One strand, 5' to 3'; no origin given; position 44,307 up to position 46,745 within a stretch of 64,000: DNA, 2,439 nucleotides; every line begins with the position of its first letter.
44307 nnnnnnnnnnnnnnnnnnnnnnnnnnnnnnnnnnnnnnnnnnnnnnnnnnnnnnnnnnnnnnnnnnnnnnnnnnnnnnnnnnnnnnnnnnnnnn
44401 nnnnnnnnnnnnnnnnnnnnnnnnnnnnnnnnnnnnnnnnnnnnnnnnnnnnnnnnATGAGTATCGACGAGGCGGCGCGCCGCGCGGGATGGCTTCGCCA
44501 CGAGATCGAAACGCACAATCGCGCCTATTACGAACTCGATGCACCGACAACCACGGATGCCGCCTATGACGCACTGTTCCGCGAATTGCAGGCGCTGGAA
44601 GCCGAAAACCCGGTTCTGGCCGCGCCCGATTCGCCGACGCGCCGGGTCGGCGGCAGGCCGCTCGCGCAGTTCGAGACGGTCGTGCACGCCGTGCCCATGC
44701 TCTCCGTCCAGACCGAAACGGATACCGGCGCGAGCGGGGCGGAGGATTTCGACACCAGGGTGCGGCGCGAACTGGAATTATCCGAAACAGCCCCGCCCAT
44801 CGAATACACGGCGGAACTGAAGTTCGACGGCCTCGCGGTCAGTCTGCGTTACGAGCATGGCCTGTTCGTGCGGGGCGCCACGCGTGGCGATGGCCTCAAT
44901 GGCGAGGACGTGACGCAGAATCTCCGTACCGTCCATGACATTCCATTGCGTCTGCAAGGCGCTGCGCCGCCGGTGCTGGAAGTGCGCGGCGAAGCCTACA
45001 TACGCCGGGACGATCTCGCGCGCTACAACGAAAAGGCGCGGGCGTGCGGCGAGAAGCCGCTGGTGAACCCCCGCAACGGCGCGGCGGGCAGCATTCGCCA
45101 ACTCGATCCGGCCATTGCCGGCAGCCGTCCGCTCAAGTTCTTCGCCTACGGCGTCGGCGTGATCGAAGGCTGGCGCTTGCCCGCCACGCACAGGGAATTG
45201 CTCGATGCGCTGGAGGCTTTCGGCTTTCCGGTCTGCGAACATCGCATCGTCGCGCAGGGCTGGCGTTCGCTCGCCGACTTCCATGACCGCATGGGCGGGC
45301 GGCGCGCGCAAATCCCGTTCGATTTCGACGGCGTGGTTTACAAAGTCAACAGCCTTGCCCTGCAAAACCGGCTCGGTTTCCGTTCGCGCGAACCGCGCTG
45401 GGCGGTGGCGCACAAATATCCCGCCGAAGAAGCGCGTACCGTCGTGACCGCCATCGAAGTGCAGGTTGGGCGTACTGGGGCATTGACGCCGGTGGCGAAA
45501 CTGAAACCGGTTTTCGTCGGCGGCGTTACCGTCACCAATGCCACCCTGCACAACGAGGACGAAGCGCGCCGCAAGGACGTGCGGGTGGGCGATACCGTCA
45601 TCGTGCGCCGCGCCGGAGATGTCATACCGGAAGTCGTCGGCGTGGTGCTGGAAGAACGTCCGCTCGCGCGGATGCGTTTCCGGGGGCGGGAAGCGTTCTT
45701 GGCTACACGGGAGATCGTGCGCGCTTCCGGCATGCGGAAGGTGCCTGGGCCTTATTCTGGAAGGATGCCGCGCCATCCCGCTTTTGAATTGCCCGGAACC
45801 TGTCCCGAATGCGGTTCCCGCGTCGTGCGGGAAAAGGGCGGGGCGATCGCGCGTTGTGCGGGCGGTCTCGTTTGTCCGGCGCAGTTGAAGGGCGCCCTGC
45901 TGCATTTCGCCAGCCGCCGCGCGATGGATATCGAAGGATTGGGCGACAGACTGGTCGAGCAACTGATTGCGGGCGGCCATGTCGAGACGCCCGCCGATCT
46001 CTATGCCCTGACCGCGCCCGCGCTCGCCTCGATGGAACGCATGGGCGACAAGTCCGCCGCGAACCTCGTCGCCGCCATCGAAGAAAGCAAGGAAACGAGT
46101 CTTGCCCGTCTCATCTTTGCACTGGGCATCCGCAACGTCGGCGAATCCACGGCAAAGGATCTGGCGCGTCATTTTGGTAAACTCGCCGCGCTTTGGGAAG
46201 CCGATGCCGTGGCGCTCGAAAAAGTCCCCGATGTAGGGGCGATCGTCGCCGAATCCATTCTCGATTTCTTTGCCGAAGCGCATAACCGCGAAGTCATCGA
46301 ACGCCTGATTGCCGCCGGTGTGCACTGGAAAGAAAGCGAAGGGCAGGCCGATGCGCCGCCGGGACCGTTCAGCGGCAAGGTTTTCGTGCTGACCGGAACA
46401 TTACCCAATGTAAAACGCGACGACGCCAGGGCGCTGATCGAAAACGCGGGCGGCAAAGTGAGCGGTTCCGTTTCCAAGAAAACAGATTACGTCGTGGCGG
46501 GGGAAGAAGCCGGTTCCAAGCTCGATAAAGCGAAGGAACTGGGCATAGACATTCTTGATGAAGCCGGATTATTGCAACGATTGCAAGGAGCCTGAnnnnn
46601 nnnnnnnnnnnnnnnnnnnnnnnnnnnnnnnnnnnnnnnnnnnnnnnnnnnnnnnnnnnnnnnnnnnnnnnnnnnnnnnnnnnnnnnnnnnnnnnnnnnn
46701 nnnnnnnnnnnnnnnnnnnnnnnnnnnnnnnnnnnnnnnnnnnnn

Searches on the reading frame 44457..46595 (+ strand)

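Call 89: search_protein_families(library=pfam, proteins=[window:44457-46595:+], max_evalue=0.00001)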
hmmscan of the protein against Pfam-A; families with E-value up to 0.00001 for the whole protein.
window:44457-46595:+ (712 aa): 8 families
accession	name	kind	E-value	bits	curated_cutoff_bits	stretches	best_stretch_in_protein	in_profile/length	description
PF01653.23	DNA_ligase_aden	-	9.7e-78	261.6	27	1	70-324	2-253/253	NAD-dependent DNA ligase adenylation domain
PF03120.22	DNA_ligase_OB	-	5e-34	116.4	32.9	1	328-402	2-76/79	NAD-dependent DNA ligase OB-fold domain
PF12826.13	HHH_2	-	5.6e-22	78.1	27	1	551-614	1-64/64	Helix-hairpin-helix motif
PF00533.33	BRCT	-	2.3e-18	66.6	21.3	1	634-707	2-76/78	BRCA1 C Terminus (BRCT) domain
PF14520.12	HHH_5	-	2.7e-14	53.8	27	0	556-605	5-55/57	Helix-hairpin-helix domain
PF03119.21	DNA_ligase_ZBD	-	6.4e-09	36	25.8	1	448-475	1-27/27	NAD-dependent DNA ligase C4 zinc finger domain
PF12738.14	PTCB-BRCT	-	1.1e-06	28.9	22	1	650-699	10-58/63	twin BRCT domain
PF22745.1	Nlig-Ia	-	2.2e-06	28.7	27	1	9-53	5-49/92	DNA ligase-like, N-terminal NAD+-binding domain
